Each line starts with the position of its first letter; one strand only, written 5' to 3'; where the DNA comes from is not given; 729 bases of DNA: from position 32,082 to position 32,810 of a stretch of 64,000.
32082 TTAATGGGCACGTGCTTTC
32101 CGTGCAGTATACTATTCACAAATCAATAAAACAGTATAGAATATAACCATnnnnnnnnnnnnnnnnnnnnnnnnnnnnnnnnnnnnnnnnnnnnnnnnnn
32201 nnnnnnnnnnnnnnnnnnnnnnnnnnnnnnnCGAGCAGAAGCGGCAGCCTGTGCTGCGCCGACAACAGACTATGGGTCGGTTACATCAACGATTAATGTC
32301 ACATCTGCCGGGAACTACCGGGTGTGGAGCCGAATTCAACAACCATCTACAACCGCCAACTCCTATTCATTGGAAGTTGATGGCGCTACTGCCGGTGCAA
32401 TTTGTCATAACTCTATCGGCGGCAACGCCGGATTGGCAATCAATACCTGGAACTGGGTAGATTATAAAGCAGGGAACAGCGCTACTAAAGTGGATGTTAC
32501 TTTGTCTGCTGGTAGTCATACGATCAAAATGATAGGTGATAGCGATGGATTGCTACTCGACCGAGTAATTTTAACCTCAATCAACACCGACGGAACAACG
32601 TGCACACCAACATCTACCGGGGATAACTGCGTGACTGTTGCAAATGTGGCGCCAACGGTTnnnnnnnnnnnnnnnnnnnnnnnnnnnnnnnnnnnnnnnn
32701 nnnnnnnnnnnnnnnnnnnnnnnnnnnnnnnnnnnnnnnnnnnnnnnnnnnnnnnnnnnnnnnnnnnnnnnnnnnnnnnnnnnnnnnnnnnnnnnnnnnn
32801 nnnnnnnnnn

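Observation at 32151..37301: Three-gene cohesin-dockerin scaffold (cargo / adaptor / membrane anchor) next to a GH114-like hydrolase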

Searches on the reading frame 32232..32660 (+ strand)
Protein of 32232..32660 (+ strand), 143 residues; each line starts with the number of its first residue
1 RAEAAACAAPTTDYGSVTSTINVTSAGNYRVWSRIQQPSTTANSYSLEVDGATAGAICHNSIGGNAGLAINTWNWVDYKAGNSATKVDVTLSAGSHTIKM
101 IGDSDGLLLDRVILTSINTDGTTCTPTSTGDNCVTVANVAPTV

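Call 57: find_homologous_proteins(query=A9, max_evalue=0.001)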
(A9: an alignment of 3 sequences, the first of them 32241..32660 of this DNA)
Query A9 (3 sequences) (140 aa, profile of the alignment): 43 proteins with E <= 0.001 among 933 candidates.
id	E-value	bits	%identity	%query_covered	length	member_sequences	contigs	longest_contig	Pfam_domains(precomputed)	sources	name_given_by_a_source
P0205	1.1e-48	183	71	92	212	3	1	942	PF00404.25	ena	-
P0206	5.6e-38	148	51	96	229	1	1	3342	PF00404.25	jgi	jgi:hypothetical protein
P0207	1.5e-37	147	47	94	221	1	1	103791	PF17957.8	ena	-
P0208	2.0e-34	136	46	93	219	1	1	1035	PF17957.8,PF17829.8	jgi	-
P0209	2.8e-34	136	53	74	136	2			-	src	-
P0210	2.8e-34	136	55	93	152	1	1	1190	-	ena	-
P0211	7.4e-34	135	45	93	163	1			-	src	-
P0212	4.0e-32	129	44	100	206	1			PF17957.8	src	-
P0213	2.8e-31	126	49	71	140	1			-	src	-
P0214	1.8e-30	124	44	100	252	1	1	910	PF17957.8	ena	-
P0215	3.5e-30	123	44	95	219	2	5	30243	-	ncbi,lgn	-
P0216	8.4e-30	121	47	92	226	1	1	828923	-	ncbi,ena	-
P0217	4.4e-29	119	40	95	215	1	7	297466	PF00404.25,PF17829.8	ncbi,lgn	-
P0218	5.5e-29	119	41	95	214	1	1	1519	PF00404.25,PF17829.8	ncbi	-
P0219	5.6e-29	119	45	92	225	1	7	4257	-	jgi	jgi:hypothetical protein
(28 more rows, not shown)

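Call 59: find_encoding_contigs(protein=P0216, flank=7000, max_places=1)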
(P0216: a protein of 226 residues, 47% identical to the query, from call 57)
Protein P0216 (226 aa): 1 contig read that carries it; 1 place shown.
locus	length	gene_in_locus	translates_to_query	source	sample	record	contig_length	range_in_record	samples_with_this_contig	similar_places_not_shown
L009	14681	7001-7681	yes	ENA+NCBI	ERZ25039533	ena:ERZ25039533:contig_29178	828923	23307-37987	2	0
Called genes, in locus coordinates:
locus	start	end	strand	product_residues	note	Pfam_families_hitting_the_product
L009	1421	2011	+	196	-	PF00961:LAGLIDADG_1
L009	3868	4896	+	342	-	-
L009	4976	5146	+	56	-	-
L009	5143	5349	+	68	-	-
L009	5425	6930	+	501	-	PF00963:Cohesin, PF00041:fn3 (weak), PF18370:RGI_lyase (faint), PF25523:Ig_RIMBP2 (faint), PF00041:fn3, PF00404:Dockerin_1 (weak)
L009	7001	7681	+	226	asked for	-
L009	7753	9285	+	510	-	-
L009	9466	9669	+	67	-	PF10685:KGG (weak)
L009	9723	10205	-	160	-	-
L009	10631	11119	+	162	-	-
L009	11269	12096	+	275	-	PF00575:S1, PF23459:S1_RRP5 (faint), PF00575:S1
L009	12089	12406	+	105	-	PF00575:S1, PF23459:S1_RRP5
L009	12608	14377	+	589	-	PF04760:IF2_N, PF00009:GTP_EFTU, PF00071:Ras (weak), PF01926:MMR_HSR1, PF03144:GTP_EFTU_D2 (faint), PF22042:EF-G_D2, PF11987:IF-2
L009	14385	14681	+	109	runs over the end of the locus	PF02033:RBFA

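Call 60: find_encoding_contigs(protein=P0217, flank=7000, max_places=1)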
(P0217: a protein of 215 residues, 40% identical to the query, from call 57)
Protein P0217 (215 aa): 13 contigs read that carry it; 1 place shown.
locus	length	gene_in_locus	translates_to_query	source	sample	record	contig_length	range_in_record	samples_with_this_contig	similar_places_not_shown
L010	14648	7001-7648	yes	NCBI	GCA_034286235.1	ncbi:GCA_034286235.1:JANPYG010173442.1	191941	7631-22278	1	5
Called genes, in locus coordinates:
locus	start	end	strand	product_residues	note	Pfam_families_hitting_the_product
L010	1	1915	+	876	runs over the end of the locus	PF07517:SecA_DEAD, PF01043:SecA_PP_bind, PF21090:P-loop_SecA, PF07516:SecA_SW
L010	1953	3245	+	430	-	PF00675:Peptidase_M16, PF05193:Peptidase_M16_C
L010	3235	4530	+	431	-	PF00675:Peptidase_M16, PF05193:Peptidase_M16_C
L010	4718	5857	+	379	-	-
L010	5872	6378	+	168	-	-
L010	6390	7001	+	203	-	PF00963:Cohesin (weak)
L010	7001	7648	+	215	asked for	PF17829:GH115_C (faint), PF00404:Dockerin_1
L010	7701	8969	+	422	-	PF08245:Mur_ligase_M, PF02875:Mur_ligase_C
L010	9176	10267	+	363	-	PF03462:PCRF, PF00472:RF-1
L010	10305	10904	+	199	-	PF04011:LemA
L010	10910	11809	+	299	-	PF04536:TPM_phosphatase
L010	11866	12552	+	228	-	PF00005:ABC_tran, PF13304:AAA_21 (weak)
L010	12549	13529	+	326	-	PF18075:FtsX_ECD, PF02687:FtsX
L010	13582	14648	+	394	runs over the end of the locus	PF05257:CHAP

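Call 62: search_solved_structures(query=A10, max_evalue=1, show_alignments=2)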
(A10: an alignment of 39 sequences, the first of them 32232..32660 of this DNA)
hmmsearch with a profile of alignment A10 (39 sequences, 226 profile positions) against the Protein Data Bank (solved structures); distinct sequences matched with E-value up to 1: 89 (the best 60 are shown).
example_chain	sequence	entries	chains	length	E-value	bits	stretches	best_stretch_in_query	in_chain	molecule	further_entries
8x39_A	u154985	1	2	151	1.8e-06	30.6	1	171-221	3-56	Serine protease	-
8x3a_A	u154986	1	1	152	1.8e-06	30.6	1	171-221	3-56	Serine protease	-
1daq_A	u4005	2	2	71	0.00032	23.2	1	170-221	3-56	ENDOGLUCANASE SS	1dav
2mte_A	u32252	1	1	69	0.00035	23.1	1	171-221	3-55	Cellulose 1,4-beta-cellobiosidase (reducing end) CelS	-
4fl4_A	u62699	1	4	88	0.00059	22.3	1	172-221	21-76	Glycoside hydrolase family 9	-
2y3n_B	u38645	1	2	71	0.00064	22.2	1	172-224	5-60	CELLULOSOMAL FAMILY-48 PROCESSIVE GLYCOSIDE HYDROLASE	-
2ccl_B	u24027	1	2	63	0.00072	22.1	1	173-220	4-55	ENDO-1,4-BETA-XYLANASE Y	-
1ohz_B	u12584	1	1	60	0.0016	21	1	174-220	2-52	ENDO-1,4-BETA-XYLANASE Y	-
2vn6_B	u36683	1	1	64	0.0024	20.4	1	172-221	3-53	ENDOGLUCANASE A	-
2yik_A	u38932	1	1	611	0.0025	20.3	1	158-221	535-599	ENDOGLUCANASE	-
2vn5_B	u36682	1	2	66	0.0031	20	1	172-221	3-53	ENDOGLUCANASE A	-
2b59_B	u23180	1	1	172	0.0046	19.4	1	159-225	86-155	Cellulosomal scaffolding protein A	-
2jnk_A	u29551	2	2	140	0.0077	18.7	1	169-220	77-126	Hyalurononglucosaminidase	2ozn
3kcp_A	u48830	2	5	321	0.016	17.7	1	159-225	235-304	Cellulosomal-scaffolding protein A | Cellulosome anchoring protein cohesin region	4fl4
4cj0_A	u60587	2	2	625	0.022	17.2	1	167-221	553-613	ENDOGLUCANASE D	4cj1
2vzp_A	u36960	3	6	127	0.049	16.1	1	44-128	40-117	EXO-BETA-D-GLUCOSAMINIDASE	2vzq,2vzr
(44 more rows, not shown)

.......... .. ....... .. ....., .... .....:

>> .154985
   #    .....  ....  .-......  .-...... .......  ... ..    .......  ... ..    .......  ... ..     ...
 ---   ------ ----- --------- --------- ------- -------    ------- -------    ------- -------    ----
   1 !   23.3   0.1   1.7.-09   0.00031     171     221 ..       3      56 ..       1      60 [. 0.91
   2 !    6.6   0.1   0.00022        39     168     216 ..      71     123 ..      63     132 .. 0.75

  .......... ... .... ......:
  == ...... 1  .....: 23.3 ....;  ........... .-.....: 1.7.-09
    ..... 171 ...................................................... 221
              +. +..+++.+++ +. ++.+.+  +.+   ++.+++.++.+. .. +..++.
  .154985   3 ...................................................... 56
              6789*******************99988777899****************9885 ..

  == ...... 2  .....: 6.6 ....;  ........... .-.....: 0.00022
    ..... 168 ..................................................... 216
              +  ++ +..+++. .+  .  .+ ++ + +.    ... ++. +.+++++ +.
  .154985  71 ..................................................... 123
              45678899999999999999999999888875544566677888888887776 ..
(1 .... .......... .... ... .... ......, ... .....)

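Call 70: predict_structure(alignment_id=A10)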
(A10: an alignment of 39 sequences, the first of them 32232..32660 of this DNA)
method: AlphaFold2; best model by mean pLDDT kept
length: 143 residues; sequences in the alignment: 39
mean_pLDDT: 82.2   pTM: 0.77
mean pLDDT of the five models: 82.2, 81.7, 81.4, 80.4, 77.1
residues with pLDDT >= 90: 71; 70-90: 39; 50-70: 30; < 50: 3
segments of 3 or more residues with pLDDT < 50: none
pLDDT, mean of each block of 10 residues (from residue 1): 60 91 93 93 90 64 80 91 89 94 93 85 73 60 63
secondary structure, 60 per line:
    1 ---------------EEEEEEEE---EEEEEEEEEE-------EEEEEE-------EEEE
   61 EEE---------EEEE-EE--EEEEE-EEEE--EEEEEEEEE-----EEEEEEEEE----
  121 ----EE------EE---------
elements in order: E16-23 E27-36 E44-49 E57-63 E73-76 E82-86 E88-91 E94-102 E108-116

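Call 75: fold_search(model_id=the predicted structure, library=pdb)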
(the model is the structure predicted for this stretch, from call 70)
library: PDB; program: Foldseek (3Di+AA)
matches with E <= 10: 1592; with E <= 0.001: 32
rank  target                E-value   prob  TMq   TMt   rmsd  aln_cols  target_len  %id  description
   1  5x7g                  1.1e-04  1.00  0.48  0.11   3.3       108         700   23  Crystal Structure of Paenibacillus sp. 598K cycloisomaltooligosaccharide glucanotransferase (released 2017-04-26)
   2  2w3j                  1.2e-04  1.00  0.52  0.54   3.4       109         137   19  Structure of a family 35 carbohydrate binding module from an environmental isolate (released 2009-01-20)
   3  5la0                  1.6e-04  1.00  0.45  0.16   5.3       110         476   18  The mechanism by which arabinoxylanases can recognise highly decorated xylans (released 2016-08-31)
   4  2cdp_C                1.7e-04  1.00  0.50  0.56   4.1       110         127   20  Structure of a CBM6 in complex with neoagarohexaose (released 2006-02-08)
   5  3wnn_B                2.0e-04  1.00  0.45  0.11   4.6       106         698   22  D308A mutant of Bacillus circulans T-3040 cycloisomaltooligosaccharide glucanotransferase complexed with isomaltooctao (released 2014-02-05)
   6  3wnp_A                2.9e-04  1.00  0.51  0.12  10.6       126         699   20  D308A, F268V, D469Y, A513V, and Y515S quintuple mutant of Bacillus circulans T-3040 cycloisomaltooligosaccharide gluca (released 2014-02-05)
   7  5la1                  3.0e-04  1.00  0.44  0.15   5.1       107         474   18  The mechanism by which arabinoxylanases can recognise highly decorated xylans (released 2016-08-31)
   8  2vzr_A                3.0e-04  1.00  0.44  0.49   9.5       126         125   24  C-terminal CBM35 from Amycolatopsis orientalis exo-chitosanase CsxA in complex with glucuronic acid (released 2009-01-13)
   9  3wnl_A                3.4e-04  1.00  0.45  0.11   4.6       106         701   22  D308A mutant of Bacillus circulans T-3040 cycloisomaltooligosaccharide glucanotransferase complexed with isomaltohexao (released 2014-02-05)
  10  5la2_A                3.4e-04  1.00  0.44  0.16   4.7       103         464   18  The mechanism by which arabinoxylanases can recognise highly decorated xylans (released 2016-08-31)
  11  3wnn_A                3.6e-04  1.00  0.45  0.11   4.5       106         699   22  D308A mutant of Bacillus circulans T-3040 cycloisomaltooligosaccharide glucanotransferase complexed with isomaltooctao (released 2014-02-05)
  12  2vzp_A                4.0e-04  1.00  0.43  0.48   9.6       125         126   23  Atomic Resolution Structure of the C-terminal CBM35 from Amycolatopsis orientalis exo-chitosanase CsxA (released 2009-01-13)
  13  2vzp_B                4.0e-04  1.00  0.43  0.48   9.7       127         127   24  Atomic Resolution Structure of the C-terminal CBM35 from Amycolatopsis orientalis exo-chitosanase CsxA (released 2009-01-13)
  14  5la2_B                5.0e-04  1.00  0.44  0.16   4.7       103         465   18  The mechanism by which arabinoxylanases can recognise highly decorated xylans (released 2016-08-31)
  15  2w46_A                5.0e-04  1.00  0.46  0.48  10.2       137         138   18  CBM35 from Cellvibrio japonicus Abf62 (released 2009-01-27)
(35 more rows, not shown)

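Call 82: find_related_loci(query=A9, collection=metagenome_contigs, flank=6000)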
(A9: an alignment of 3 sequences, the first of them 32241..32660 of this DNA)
Query A9 (140 aa) in metagenome_contigs; peptide patterns used: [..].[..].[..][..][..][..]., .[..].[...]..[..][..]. (x = any residue, [..] = any of these).
223 stretches matched a pattern; 18 encode a relative of the query (tblastn E <= 1e-3); 18 distinct loci.
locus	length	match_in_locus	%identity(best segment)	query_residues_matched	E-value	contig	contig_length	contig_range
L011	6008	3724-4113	68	7-134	2e-55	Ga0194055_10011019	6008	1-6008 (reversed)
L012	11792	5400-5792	50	1-140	1e-39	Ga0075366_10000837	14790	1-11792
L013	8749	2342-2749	47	1-140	5e-39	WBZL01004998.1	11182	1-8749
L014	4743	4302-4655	53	4-131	1e-37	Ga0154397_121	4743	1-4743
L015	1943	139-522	48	1-138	3e-37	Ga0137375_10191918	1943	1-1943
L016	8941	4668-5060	48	1-130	3e-37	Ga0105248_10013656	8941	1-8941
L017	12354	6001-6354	49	4-131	1e-35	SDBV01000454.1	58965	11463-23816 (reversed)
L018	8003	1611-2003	48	1-140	2e-35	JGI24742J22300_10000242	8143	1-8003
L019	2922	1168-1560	48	1-140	1e-35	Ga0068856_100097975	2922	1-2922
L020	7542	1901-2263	47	1-130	2e-31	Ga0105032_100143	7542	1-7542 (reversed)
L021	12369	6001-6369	44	8-140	3e-30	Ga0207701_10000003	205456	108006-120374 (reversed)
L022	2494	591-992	44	1-140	4e-29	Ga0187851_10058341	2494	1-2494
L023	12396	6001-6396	42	1-133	2e-26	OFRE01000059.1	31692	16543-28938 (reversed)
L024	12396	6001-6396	42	1-133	2e-26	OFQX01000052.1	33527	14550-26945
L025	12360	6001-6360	39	9-137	4e-26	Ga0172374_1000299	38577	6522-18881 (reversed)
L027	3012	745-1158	39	1-140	2e-23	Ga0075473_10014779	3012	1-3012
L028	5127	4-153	45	88-140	2e-10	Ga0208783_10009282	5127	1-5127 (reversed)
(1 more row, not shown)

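Call 84: search_protein_families(library=pfam, proteins=[L013:2189-3778:+, L016:4494-6110:+, L012:5235-6893:+, L017:3256-7500:+, L027:628-2865:+, L028:1-1860:+, L021:5842-7473:+, L025:5632-7404:+, L014:3060-4742:+], max_evalue=0.001)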
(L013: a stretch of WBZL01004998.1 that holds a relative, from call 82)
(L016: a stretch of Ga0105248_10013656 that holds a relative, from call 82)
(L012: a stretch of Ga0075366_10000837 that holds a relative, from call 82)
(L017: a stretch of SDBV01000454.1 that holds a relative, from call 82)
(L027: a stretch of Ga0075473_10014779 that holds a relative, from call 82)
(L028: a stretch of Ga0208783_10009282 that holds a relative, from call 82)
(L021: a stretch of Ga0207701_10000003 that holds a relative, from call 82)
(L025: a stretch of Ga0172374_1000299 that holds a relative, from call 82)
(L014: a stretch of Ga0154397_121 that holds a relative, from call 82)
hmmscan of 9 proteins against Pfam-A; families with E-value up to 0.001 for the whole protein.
L013:2189-3778:+ (530 aa): 6 families
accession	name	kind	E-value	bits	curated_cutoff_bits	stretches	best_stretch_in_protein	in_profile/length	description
PF17957.7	Big_7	-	7.7e-54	180.7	24.1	3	284-348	3-69/70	Bacterial Ig domain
PF19077.6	Big_13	-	8.5e-08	33.1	27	0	296-368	28-100/102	Bacterial Ig-like domain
PF00404.24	Dockerin_1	-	3.1e-06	27.7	22.9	1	476-525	2-55/57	Dockerin type I domain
PF13750.12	Big_3_3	-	3e-05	24.2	27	0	333-395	5-57/157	Bacterial Ig-like domain (group 3)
PF02494.22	HYR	-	0.00034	21.3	21.7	0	245-275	52-81/81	HYR domain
PF21223.3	TPPII_Ig-like-1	-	0.0004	21.1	27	0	329-355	76-102/117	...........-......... II, first Ig-like domain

L016:4494-6110:+ (539 aa): 7 families
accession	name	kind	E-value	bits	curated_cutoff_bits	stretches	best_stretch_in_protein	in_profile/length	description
PF17957.7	Big_7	-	6.3e-32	110.5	24.1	2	388-460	1-70/70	Bacterial Ig domain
PF16656.11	Pur_ac_phosph_N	-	4e-09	37.4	30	1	296-378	6-93/93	Purple acid Phosphatase, N-terminal domain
PF00404.24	Dockerin_1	-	1.6e-08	35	22.9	1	487-535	2-54/57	Dockerin type I domain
PF00041.27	fn3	-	5.7e-05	23.7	25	1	295-365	5-72/84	Fibronectin type III domain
PF19077.6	Big_13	-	0.00014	22.7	27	1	417-479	39-100/102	Bacterial Ig-like domain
PF13750.12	Big_3_3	-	0.00034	20.8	27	0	253-305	7-60/157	Bacterial Ig-like domain (group 3)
PF16355.11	DUF4982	-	0.00077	19.8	23.9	0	421-469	15-59/61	Domain of unknown function (DUF4982)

L012:5235-6893:+ (553 aa): 6 families
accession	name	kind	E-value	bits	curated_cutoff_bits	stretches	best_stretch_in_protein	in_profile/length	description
PF17957.7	Big_7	-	3.4e-20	72.9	24.1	1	184-250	1-69/70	Bacterial Ig domain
PF00041.27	fn3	-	3.7e-14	53.1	25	2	372-457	1-82/84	Fibronectin type III domain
PF13620.12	CarboxypepD_reg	-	1.4e-10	41.8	32.3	1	474-551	1-82/82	Carboxypeptidase regulatory-like domain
PF13715.12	CarbopepD_reg_2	-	2.4e-07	31.1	32.2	1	476-551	2-77/88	CarboxypepD_reg-like domain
PF09430.16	EMC7_beta-sandw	-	3.4e-05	24.5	26.6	1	485-544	6-65/122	ER membrane protein complex subunit 7, beta-sandwich domain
PF25788.1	Ig_Rha78A_N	-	0.00014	22.5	27.4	0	386-460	19-101/105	Rha78A-like, N-terminal immunoglobulin domain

L017:3256-7500:+ (1415 aa): 8 families
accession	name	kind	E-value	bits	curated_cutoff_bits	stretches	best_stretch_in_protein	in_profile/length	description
PF17957.7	Big_7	-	3.6e-21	76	24.1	1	1044-1110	1-69/70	Bacterial Ig domain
PF00041.27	fn3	-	1.5e-15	57.5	25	2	831-912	1-83/84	Fibronectin type III domain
PF18370.7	RGI_lyase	-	4.4e-08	33.8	27.8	0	1244-1291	17-67/86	Rhamnogalacturonan I lyases beta-sheet domain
PF13715.12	CarbopepD_reg_2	-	1.4e-06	28.7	32.2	1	1325-1405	3-76/88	CarboxypepD_reg-like domain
PF25523.1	Ig_RIMBP2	-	0.00017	22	27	0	1149-1194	16-68/105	RIMBP2-like, immunoglobulin-like domain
PF25788.1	Ig_Rha78A_N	-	0.00019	22.1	27.4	0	844-914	18-101/105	Rha78A-like, N-terminal immunoglobulin domain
PF08308.17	PEGA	-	0.00065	20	20.8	0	1368-1403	29-65/71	PEGA domain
PF23194.1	NOMO_5th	-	0.00081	20.2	27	0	1340-1391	20-68/89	NOMO fifth transthyretin-like domain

L027:628-2865:+ (746 aa): 10 families
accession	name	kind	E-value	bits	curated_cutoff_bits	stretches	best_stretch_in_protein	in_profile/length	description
PF00041.27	fn3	-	2.8e-29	101.6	25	3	492-578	2-82/84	Fibronectin type III domain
PF17957.7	Big_7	-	7e-11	43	24.1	1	175-247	1-70/70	Bacterial Ig domain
PF09136.16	Glucodextran_B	-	5.3e-06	26.7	27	1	175-262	1-79/83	Glucodextranase, domain B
PF16893.11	fn3_2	-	3.1e-05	24.5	27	0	489-579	2-87/89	Fibronectin type III domain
PF25788.1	Ig_Rha78A_N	-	4.8e-05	24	27.4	0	501-578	15-98/105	Rha78A-like, N-terminal immunoglobulin domain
PF24421.1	Ig_J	-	0.00022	21.7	29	0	230-259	65-94/104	Tip attachment protein J, Ig-like domain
PF25523.1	Ig_RIMBP2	-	0.00029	21.2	27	0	382-443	2-71/105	RIMBP2-like, immunoglobulin-like domain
PF19077.6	Big_13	-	0.00034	21.5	27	0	552-574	72-94/102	Bacterial Ig-like domain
PF17829.7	GH115_C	-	0.00036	20.8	24.1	0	53-151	58-158/172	Glycosyl hydrolase family 115 C-terminal domain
PF16389.11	DUF4998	-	0.00078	19.5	29.1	0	501-575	30-104/199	Domain of unknown function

L028:1-1860:+ (620 aa): 10 families
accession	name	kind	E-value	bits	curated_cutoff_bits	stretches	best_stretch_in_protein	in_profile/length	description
PF00041.27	fn3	-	1.2e-29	102.8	25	3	366-452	2-82/84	Fibronectin type III domain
PF17957.7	Big_7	-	5.5e-11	43.4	24.1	1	49-121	1-70/70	Bacterial Ig domain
PF09136.16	Glucodextran_B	-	3.8e-06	27.2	27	1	49-136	1-79/83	Glucodextranase, domain B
PF16893.11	fn3_2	-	1.7e-05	25.3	27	0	363-453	2-87/89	Fibronectin type III domain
PF25788.1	Ig_Rha78A_N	-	3.9e-05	24.3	27.4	0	375-452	15-98/105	Rha78A-like, N-terminal immunoglobulin domain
PF24421.1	Ig_J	-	0.00012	22.5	29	0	104-133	65-94/104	Tip attachment protein J, Ig-like domain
PF25523.1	Ig_RIMBP2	-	0.00014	22.2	27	0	256-317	2-71/105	RIMBP2-like, immunoglobulin-like domain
PF16656.11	Pur_ac_phosph_N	-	0.00025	22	30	0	263-354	6-92/93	Purple acid Phosphatase, N-terminal domain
PF19077.6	Big_13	-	0.00033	21.6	27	0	426-448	72-94/102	Bacterial Ig-like domain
PF16389.11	DUF4998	-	0.00043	20.3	29.1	0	375-449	30-104/199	Domain of unknown function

L021:5842-7473:+ (544 aa): 4 families
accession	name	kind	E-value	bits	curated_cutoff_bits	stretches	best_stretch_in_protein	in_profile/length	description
PF17957.7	Big_7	-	2.1e-20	73.6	24.1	1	175-242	1-70/70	Bacterial Ig domain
PF00041.27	fn3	-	2.2e-11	44.3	25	1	369-453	2-82/84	Fibronectin type III domain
PF13620.12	CarboxypepD_reg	-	1.3e-10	41.9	32.3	1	484-544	19-82/82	Carboxypeptidase regulatory-like domain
PF13715.12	CarbopepD_reg_2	-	4.5e-08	33.4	32.2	1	481-543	14-76/88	CarboxypepD_reg-like domain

L025:5632-7404:+ (591 aa): 1 family
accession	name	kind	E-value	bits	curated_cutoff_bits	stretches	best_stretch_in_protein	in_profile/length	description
PF00404.24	Dockerin_1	-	5.6e-05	23.7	22.9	1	537-584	2-52/57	Dockerin type I domain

L014:3060-4742:+ (561 aa): 2 families
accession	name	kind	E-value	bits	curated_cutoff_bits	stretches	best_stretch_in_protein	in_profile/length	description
PF00041.27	fn3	-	1.6e-09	38.3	25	1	331-410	2-82/84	Fibronectin type III domain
PF00149.33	Metallophos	-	1e-07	33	21.5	1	61-243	15-190/191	Calcineurin-like phosphoesterase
